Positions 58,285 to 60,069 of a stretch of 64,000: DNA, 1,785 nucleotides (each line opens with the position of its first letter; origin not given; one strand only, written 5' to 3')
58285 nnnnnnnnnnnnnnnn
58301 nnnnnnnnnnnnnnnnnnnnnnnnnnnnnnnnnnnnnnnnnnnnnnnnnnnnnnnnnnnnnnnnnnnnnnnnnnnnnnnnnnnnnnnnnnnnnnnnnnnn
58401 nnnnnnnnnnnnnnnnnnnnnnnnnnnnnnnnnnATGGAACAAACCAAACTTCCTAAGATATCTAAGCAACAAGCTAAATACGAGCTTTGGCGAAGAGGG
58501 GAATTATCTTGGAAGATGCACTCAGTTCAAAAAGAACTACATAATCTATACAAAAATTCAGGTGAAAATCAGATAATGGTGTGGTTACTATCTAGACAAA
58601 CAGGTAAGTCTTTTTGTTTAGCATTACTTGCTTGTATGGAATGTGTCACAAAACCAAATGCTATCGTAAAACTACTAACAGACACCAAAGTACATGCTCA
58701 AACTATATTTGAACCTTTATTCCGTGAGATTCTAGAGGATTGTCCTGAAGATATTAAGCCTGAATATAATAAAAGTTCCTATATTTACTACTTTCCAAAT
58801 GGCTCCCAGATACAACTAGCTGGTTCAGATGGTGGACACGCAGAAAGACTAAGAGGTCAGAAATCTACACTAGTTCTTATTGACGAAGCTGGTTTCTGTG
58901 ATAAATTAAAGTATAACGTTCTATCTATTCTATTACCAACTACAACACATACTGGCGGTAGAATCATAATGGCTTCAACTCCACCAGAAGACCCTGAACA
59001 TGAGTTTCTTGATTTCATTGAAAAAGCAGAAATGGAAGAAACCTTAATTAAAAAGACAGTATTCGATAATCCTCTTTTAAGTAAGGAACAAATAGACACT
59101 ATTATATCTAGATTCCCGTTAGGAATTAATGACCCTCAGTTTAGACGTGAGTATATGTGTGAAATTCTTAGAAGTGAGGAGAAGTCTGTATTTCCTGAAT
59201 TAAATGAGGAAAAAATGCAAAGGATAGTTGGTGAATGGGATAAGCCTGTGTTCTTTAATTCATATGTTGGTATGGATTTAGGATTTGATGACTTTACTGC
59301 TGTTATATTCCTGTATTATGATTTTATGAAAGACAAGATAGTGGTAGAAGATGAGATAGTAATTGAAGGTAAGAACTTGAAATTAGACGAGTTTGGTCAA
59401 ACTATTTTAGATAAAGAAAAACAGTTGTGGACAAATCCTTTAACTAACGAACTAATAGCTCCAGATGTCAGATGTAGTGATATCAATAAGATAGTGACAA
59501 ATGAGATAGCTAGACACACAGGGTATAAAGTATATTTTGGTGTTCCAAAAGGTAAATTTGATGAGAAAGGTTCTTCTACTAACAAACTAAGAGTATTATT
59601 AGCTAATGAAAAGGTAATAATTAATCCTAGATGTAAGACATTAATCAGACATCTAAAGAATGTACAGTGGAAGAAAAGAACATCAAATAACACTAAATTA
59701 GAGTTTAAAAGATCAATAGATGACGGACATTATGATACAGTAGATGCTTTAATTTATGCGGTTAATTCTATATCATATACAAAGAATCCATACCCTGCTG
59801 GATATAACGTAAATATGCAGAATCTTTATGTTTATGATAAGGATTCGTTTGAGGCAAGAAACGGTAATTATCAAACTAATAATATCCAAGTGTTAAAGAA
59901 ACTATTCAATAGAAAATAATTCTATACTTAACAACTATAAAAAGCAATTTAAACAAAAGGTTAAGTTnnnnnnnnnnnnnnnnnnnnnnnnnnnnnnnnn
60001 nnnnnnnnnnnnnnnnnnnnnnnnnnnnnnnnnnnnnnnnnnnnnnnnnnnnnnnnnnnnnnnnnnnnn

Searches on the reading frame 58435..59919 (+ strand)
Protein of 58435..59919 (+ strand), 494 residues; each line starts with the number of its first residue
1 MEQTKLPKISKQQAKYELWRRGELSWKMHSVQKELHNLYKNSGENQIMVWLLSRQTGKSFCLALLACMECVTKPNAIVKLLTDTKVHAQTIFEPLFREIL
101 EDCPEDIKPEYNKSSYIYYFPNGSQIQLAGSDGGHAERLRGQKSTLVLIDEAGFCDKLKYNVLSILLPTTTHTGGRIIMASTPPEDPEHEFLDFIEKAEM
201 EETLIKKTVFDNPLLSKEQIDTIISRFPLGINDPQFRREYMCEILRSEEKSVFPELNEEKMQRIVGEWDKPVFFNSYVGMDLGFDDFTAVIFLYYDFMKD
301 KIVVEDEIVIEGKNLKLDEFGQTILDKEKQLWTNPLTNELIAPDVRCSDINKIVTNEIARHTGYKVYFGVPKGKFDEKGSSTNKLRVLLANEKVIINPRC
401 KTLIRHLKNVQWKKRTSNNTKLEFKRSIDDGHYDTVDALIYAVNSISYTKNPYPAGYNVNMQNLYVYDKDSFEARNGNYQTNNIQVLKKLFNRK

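Call 9: search_protein_families(library=phrogs, proteins=[window:58435-59919:+], max_evalue=0.00001)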
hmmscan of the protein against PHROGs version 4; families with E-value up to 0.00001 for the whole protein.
window:58435-59919:+ (494 aa): 6 families
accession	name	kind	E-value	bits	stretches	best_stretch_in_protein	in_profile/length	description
phrog_2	-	head and packaging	1.6e-38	134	1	24-456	262-601/807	terminase large subunit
phrog_9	-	head and packaging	2.3e-13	50.9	1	50-473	228-687/812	terminase large subunit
phrog_7579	-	head and packaging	2e-09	38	1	46-250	18-219/239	terminase large subunit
phrog_5653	-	head and packaging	8.8e-08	33.1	1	249-451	7-185/199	terminase large subunit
phrog_6672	-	head and packaging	1.1e-07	32.5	1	354-450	45-133/145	terminase large subunit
phrog_5989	-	head and packaging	1.1e-07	32.3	1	30-159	144-266/347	terminase large subunit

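Call 10: search_dna_similar(query=window:58435-59919:+, collection=phages, mode=protein, max_rows=25)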
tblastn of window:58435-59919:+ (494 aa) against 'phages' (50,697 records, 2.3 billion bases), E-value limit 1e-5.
Records with a match: 454; places in all: 454; records where one place covers at least 80% of the query: 360.
Best place of each record, by identity: <60% 454.
By first word of the organism name: Vibrio 357; Staphylococcus 49; Streptococcus 39; Pelagibacter 3; Proteobacteria 1; Thermus 1; Enterococcus 1; Caudoviricetes 1; Fusobacterium 1; Pseudomonas 1.
By host as written in the record: - 290; Vibrio harveyi BAA-1116 36; Staphylococcus aureus 24; Vibrio crassostreae 8; Vibrio campbellii BB120 7; Vibrio cholerae 4; Staphylococcus aureus RN4220 4; Vibrio parahaemolyticus ATCC 33844 3; and 67 more.
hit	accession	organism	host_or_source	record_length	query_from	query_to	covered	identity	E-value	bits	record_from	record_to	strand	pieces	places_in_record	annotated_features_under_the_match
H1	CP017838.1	Proteobacteria phage MWH-Nonnen-W8red 1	Silvanigrella aquatica Nonnen-W8red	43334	18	442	86%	26.8%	8e-35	144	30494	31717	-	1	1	record has no annotation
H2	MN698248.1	Pelagibacter phage HTVC202P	Candidatus Pelagibacter sp. FZCC0015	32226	49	492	90%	22.5%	3e-8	63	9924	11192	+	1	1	terminase large subunit | portal protein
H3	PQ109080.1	Thermus phage Riverbug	Thermus thermophilus HB8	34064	51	453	82%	24.3%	3e-9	66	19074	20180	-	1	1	TerL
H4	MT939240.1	Enterococcus phage 9181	Enterococcus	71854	43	446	82%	23.8%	3e-6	56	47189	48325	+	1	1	terminase large subunit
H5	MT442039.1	Vibrio phage vB_ValS_X1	Vibrio alginolyticus NBRC 15630 = ATCC ...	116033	41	447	82%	23.6%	7e-15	84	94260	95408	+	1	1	terminase large subunit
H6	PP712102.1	Vibrio phage VB_Vhy_SJ1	Vibrio hyugaensis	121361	41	447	82%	23.6%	7e-15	84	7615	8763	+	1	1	record has no annotation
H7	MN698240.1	Pelagibacter phage HTVC026P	Candidatus Pelagibacter sp. HTCC1062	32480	41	446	82%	23.5%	2e-9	66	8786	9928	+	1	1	terminase large subunit | hypothetical protein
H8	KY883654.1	Vibrio phage JSF10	Vibrio cholerae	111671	41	443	82%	23.6%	1e-10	70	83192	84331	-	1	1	terminase large subunit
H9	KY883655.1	Vibrio phage JSF12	Vibrio cholerae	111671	41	443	82%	23.6%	1e-10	70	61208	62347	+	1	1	terminase large subunit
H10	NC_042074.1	Vibrio phage JSF10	Vibrio cholerae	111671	41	443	82%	23.6%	1e-10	70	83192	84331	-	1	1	terminase large subunit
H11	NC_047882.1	Vibrio phage JSF12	Vibrio cholerae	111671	41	443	82%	23.6%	1e-10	70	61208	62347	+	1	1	terminase large subunit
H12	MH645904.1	Vibrio phage vB_VpS_PG07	Vibrio parahaemolyticus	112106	41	447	82%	23.3%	2e-14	82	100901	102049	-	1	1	terminase large subunit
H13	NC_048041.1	Vibrio phage vB_VpS_PG07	Vibrio parahaemolyticus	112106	41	447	82%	23.3%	2e-14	82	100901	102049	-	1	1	terminase large subunit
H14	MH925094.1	Vibrio phage VspSw_1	Vibrio sp.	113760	41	447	82%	23.3%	4e-14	81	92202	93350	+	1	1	terminase large subunit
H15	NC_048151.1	Vibrio phage VspSw_1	Vibrio sp.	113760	41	447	82%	23.3%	4e-14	81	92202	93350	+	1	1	terminase large subunit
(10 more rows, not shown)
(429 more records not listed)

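Call 12: find_related_loci(query=window:58435-59919:+, collection=viral_contigs, flank=10000)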
Query window:58435-59919:+ (494 aa) in viral_contigs; peptide patterns used: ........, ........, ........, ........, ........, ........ (x = any residue, [..] = any of these).
21 stretches matched a pattern; 6 encode a relative of the query (tblastn E <= 1e-3); 5 distinct loci.
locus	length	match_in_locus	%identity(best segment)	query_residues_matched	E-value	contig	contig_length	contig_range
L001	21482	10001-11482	89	1-494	0e+0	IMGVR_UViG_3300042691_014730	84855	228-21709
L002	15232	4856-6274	50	3-482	4e-158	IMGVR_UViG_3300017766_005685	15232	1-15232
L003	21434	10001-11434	50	6-493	3e-157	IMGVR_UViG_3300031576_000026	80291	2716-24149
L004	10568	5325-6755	48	10-491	3e-149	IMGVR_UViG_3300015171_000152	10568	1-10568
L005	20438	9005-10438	38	12-493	6e-99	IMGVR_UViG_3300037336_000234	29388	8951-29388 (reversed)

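Call 58: search_solved_structures(query=window:58435-59919:+, max_evalue=1)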
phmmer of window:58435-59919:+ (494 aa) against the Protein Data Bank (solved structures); distinct sequences matched with E-value up to 1: 4.
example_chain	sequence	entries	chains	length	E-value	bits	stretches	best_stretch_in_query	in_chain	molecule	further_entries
3ezk_A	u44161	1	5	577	0.0024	19.9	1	39-185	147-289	DNA packaging protein Gp17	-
6m5v_A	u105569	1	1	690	0.35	12.8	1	47-155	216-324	Tripartite terminase subunit 3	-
6m5s_A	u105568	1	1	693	0.36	12.8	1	47-155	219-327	Tripartite terminase subunit 3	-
6m5r_A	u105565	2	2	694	0.36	12.7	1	47-155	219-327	Tripartite terminase subunit 3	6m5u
